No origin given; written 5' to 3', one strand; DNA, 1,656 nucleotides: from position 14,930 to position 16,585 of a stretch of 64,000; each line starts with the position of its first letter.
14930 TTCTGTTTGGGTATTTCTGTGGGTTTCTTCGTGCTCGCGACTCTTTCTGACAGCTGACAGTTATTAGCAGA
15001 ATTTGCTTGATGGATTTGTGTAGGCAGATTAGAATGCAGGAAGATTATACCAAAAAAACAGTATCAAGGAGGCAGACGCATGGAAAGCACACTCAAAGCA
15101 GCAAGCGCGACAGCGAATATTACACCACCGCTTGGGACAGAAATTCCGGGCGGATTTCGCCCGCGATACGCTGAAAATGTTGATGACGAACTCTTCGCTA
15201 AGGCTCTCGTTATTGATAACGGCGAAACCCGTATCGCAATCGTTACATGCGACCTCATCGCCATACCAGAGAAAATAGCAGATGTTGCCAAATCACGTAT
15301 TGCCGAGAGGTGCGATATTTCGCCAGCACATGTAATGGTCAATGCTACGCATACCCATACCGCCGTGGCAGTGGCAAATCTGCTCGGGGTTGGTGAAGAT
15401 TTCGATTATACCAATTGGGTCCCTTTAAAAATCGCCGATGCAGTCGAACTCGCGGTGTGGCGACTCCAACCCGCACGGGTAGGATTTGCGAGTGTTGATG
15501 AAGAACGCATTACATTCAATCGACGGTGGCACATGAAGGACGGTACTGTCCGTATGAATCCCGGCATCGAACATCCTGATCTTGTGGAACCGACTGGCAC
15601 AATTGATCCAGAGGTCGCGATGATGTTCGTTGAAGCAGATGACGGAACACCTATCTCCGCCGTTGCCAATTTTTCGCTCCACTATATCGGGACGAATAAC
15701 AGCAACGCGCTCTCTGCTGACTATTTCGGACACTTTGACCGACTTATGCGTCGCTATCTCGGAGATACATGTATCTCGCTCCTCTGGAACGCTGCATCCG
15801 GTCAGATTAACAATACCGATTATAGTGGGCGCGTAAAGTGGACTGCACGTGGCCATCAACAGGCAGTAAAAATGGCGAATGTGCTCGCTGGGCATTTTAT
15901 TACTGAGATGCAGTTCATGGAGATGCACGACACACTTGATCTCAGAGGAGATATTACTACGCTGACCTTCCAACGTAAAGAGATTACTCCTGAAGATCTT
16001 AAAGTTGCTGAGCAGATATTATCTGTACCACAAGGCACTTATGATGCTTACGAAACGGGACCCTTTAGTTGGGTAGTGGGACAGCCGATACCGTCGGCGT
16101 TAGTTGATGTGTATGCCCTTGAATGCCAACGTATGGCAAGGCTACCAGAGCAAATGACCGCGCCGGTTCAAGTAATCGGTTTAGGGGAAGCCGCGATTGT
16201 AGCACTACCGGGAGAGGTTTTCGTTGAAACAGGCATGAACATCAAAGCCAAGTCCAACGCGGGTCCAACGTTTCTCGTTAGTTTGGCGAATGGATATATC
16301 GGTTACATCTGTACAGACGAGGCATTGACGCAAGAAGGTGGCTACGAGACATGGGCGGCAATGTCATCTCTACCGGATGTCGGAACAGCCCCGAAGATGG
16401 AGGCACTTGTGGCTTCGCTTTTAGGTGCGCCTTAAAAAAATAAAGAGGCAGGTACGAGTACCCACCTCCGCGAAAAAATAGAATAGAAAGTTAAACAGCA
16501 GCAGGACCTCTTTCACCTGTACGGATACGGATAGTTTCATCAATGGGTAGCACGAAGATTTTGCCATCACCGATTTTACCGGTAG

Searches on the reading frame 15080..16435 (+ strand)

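Call 55: search_protein_families(library=pfam, proteins=[window:15080-16435:+], max_evalue=0.00001)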
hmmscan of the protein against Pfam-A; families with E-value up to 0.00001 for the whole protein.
window:15080-16435:+ (451 aa): 1 family
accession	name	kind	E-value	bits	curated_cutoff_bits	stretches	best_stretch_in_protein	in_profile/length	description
PF04734.18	Ceramidase_alk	-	9.5e-10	38.2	32.1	0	36-221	34-224/509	Neutral/alkaline non-lysosomal ceramidase, N-terminal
